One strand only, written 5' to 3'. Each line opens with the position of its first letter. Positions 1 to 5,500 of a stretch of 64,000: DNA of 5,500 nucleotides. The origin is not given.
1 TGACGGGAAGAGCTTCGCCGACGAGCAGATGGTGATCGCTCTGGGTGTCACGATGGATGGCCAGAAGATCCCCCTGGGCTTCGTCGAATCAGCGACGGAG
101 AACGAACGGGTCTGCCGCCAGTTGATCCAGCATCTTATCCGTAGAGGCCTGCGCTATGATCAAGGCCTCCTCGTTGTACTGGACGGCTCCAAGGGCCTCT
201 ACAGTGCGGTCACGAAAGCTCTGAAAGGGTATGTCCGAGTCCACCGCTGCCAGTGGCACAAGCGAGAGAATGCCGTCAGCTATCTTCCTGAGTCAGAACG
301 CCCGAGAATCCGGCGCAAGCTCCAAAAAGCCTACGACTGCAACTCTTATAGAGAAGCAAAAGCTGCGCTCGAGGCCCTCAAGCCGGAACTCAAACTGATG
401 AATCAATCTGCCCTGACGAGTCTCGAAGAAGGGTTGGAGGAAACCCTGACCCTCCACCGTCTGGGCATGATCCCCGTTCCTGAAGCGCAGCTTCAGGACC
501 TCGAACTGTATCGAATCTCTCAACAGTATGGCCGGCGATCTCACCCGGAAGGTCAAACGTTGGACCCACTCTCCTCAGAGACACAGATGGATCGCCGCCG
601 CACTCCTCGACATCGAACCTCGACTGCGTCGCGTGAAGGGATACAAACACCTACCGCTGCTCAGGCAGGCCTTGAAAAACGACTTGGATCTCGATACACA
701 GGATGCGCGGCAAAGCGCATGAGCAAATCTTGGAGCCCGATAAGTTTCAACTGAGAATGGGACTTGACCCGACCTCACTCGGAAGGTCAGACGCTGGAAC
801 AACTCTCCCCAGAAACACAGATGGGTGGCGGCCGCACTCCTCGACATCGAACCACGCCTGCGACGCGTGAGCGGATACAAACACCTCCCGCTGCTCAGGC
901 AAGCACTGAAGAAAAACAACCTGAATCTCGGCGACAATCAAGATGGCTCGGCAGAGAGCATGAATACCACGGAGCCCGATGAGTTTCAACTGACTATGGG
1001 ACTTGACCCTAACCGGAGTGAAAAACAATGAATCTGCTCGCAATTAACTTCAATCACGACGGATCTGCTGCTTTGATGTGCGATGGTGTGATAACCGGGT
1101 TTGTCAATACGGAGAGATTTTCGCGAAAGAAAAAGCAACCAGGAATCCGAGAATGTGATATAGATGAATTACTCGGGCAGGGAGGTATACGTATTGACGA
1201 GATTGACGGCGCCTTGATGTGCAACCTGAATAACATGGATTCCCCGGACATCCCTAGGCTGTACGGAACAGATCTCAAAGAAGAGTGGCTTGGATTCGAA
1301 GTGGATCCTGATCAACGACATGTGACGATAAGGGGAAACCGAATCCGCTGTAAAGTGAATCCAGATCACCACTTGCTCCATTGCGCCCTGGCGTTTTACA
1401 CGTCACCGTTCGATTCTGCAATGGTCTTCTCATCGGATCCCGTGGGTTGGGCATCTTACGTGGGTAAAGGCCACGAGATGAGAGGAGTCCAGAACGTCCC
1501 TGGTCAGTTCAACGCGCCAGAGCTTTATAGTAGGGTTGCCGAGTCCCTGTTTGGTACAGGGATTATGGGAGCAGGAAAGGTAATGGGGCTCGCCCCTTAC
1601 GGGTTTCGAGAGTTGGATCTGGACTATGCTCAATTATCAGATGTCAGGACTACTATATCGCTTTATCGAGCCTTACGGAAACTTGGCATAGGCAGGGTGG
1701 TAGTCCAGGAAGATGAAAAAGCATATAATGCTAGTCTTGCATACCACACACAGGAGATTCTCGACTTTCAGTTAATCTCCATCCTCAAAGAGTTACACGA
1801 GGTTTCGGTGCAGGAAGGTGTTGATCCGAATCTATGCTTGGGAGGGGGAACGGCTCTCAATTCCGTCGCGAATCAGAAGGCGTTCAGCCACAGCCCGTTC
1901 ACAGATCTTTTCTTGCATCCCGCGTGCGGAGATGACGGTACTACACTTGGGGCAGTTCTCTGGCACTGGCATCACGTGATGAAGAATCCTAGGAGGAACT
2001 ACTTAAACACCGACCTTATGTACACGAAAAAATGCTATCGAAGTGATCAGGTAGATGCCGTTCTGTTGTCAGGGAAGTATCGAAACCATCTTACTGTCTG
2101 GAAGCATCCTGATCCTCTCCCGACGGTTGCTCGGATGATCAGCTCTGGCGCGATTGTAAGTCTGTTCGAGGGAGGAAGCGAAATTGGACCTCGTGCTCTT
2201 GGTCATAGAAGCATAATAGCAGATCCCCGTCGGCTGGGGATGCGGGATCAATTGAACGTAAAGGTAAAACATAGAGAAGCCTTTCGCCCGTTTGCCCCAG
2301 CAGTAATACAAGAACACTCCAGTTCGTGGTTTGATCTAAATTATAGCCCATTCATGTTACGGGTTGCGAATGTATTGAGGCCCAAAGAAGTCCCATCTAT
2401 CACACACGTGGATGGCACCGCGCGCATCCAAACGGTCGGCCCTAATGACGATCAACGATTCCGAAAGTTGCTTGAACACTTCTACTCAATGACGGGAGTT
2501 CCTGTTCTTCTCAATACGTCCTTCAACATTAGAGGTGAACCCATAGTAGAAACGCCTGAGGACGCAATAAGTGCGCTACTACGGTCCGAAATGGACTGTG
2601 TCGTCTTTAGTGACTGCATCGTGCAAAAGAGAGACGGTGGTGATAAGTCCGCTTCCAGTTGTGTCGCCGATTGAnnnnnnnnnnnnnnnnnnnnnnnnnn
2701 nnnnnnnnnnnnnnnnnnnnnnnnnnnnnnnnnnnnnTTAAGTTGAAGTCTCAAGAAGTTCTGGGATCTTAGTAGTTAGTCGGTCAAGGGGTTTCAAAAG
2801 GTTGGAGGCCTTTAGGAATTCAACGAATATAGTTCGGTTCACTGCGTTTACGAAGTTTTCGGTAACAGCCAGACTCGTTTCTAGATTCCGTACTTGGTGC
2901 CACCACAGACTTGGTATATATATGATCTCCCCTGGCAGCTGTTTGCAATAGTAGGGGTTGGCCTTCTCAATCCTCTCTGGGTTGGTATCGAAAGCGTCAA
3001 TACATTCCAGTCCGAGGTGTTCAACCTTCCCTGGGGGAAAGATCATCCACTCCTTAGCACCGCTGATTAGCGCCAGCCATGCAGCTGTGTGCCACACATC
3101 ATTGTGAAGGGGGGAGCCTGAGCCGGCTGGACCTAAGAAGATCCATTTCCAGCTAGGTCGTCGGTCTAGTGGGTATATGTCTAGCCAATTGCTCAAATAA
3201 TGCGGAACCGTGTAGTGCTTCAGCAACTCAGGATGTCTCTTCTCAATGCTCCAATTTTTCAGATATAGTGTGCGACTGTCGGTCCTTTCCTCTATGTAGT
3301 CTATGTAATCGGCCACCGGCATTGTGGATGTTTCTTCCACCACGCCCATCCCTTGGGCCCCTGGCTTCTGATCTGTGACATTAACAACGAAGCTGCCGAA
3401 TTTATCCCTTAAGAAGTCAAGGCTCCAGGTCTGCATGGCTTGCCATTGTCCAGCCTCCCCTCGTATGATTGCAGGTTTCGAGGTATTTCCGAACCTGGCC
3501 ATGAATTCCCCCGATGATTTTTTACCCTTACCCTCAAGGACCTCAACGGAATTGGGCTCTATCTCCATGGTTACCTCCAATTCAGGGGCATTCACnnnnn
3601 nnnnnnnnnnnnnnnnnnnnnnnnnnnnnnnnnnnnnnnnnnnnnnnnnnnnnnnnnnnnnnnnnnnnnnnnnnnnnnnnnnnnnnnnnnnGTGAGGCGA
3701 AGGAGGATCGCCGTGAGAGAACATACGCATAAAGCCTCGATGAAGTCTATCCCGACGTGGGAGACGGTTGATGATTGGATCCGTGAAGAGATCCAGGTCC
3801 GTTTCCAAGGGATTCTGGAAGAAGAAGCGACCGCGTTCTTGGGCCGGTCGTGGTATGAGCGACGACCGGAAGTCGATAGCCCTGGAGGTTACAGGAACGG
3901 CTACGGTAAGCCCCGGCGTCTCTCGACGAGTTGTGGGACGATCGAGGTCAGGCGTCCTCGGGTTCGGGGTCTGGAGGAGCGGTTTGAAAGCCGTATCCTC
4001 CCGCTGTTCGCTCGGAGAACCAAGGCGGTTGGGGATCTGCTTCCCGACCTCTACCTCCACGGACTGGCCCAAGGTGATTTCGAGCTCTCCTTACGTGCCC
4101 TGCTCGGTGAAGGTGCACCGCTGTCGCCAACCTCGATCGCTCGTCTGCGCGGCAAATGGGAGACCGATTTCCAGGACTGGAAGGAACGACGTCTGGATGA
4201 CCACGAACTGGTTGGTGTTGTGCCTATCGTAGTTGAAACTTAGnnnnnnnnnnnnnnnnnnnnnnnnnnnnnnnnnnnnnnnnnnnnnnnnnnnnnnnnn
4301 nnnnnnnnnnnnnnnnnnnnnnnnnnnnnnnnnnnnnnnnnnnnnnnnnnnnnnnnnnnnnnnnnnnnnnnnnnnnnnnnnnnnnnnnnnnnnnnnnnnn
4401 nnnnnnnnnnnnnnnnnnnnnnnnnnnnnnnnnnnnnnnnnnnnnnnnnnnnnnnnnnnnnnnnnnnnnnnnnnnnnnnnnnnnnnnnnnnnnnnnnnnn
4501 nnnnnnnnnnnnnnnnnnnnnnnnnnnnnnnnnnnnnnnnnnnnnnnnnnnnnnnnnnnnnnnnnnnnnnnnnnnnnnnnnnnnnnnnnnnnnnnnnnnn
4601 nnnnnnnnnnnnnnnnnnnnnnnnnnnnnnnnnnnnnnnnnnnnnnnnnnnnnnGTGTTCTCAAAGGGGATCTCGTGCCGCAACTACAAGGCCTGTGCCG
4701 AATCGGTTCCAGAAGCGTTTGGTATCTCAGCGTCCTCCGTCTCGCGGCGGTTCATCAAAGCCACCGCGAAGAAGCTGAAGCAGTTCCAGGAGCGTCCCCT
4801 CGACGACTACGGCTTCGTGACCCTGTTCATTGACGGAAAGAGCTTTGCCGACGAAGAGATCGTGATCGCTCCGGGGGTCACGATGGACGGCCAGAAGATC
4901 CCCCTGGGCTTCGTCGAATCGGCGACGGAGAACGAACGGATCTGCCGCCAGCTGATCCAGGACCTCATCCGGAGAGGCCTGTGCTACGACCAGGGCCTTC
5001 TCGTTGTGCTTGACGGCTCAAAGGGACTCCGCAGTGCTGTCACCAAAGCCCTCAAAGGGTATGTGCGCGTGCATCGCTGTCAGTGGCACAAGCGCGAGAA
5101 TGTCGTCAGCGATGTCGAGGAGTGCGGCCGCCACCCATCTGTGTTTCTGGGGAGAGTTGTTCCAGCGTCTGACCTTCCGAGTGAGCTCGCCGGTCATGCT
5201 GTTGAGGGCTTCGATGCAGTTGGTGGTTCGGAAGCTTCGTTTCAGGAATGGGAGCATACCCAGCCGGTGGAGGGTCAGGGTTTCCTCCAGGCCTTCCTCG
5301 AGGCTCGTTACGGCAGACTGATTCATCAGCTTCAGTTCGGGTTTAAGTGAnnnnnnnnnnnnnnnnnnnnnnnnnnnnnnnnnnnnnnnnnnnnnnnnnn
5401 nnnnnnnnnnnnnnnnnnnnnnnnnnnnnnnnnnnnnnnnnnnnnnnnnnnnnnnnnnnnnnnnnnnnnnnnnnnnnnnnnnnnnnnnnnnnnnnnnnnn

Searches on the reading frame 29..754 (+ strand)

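Call 6: search_protein_families(library=ncbifam, proteins=[window:29-754:+], max_evalue=0.01)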
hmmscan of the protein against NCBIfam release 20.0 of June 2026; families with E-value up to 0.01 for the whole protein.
window:29-754:+ (241 aa): 1 family
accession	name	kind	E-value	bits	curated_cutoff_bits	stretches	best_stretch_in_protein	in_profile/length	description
NF033543.2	transpos_IS256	equivalog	1.1e-30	106.8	150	1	1-144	143-288/338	IS256 family transposase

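Call 7: search_protein_families(library=pfam, proteins=[window:29-754:+], max_evalue=0.01)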
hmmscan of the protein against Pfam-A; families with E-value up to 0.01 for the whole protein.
window:29-754:+ (241 aa): 1 family
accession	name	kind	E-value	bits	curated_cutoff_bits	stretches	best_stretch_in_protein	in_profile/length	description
PF00872.24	Transposase_mut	-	6.4e-19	68.5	21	1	2-143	184-322/379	Transposase, Mutator family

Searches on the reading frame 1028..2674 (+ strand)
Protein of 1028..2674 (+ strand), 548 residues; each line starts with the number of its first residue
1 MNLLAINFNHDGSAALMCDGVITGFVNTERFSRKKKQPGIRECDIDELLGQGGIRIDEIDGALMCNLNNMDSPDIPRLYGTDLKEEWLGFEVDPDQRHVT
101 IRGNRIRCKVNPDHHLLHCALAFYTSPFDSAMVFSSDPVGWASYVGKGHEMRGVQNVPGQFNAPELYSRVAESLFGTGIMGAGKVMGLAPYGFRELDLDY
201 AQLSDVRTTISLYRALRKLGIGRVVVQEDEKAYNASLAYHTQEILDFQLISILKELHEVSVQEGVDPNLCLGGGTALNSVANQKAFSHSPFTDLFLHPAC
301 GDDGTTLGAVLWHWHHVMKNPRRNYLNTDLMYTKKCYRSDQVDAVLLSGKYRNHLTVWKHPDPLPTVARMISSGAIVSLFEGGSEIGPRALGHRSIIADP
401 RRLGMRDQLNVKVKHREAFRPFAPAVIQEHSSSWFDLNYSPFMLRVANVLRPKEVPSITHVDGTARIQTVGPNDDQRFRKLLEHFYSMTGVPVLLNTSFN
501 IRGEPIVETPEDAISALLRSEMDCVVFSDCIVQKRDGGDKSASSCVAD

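Call 6: search_protein_families(library=ncbifam, proteins=[window:1028-2674:+], max_evalue=0.01)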
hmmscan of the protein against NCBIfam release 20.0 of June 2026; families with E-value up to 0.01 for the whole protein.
window:1028-2674:+ (548 aa): 1 family
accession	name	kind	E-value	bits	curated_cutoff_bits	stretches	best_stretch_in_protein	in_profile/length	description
NF041651.1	nodul_NodU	equivalog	2.8e-32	112.2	1000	1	254-506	291-529/556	nodulation protein NodU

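Call 7: search_protein_families(library=pfam, proteins=[window:1028-2674:+], max_evalue=0.01)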
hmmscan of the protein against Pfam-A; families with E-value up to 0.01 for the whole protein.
window:1028-2674:+ (548 aa): 2 families
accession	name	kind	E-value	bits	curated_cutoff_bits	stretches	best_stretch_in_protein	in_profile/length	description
PF16861.10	Carbam_trans_C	-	3.6e-62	209.3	27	1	368-534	1-170/170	Carbamoyltransferase C-terminus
PF02543.21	Carbam_trans_N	-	8e-22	78.6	24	2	113-310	131-345/346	Carbamoyltransferase N-terminus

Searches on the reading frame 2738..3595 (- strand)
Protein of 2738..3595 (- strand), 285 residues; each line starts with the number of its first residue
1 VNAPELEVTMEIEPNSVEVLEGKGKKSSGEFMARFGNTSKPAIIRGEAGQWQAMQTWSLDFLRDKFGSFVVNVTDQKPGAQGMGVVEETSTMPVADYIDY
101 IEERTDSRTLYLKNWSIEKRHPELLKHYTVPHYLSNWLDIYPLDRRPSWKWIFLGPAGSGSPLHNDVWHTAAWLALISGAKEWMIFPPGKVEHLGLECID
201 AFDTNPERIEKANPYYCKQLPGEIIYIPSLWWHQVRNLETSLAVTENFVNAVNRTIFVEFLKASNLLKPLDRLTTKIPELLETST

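Call 6: search_protein_families(library=ncbifam, proteins=[window:2738-3595:-], max_evalue=0.01)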
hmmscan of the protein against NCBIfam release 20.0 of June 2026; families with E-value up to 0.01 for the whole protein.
window:2738-3595:- (285 aa): 0 families

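Call 7: search_protein_families(library=pfam, proteins=[window:2738-3595:-], max_evalue=0.01)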
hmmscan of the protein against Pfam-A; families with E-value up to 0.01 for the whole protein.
window:2738-3595:- (285 aa): 3 families
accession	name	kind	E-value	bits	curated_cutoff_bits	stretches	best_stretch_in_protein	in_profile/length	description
PF13621.12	Cupin_8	-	1.9e-26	93.9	27.4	1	30-248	3-246/252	Cupin-like domain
PF02373.28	JmjC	-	1.7e-12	48.2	24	1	151-248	1-114/114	JmjC domain, hydroxylase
PF08007.18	JmjC_2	-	0.00086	19.3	22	1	172-247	47-118/127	JmjC domain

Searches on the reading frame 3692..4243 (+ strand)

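Call 39: search_protein_families(library=pfam, proteins=[window:3692-4243:+], max_evalue=0.01)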
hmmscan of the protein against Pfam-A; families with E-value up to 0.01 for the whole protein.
window:3692-4243:+ (183 aa): 1 family
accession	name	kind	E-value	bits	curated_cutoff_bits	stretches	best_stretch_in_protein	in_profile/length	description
PF00872.24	Transposase_mut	-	7.2e-18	65.1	21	1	12-170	8-158/379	Transposase, Mutator family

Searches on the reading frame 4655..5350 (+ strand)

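Call 6: search_protein_families(library=ncbifam, proteins=[window:4655-5350:+], max_evalue=0.01)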
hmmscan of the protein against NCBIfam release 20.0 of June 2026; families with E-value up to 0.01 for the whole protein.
window:4655-5350:+ (231 aa): 3 families
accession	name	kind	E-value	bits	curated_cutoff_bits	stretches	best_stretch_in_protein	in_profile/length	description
NF033543.2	transpos_IS256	equivalog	5.1e-31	107.9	150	1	1-156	71-228/338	IS256 family transposase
NF041731.2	transpos_ISH6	equivalog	1.4e-06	27.4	240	1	10-146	129-262/414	ISH6 family transposase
NF033544.1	transpos_IS1249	exception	0.00097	18.4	300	1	51-154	90-181/382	IS1249 family transposase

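Call 7: search_protein_families(library=pfam, proteins=[window:4655-5350:+], max_evalue=0.01)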
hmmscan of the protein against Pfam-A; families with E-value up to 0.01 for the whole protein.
window:4655-5350:+ (231 aa): 1 family
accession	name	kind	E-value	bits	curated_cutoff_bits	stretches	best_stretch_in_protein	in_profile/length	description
PF00872.24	Transposase_mut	-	2.9e-19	69.6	21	1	1-155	110-266/379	Transposase, Mutator family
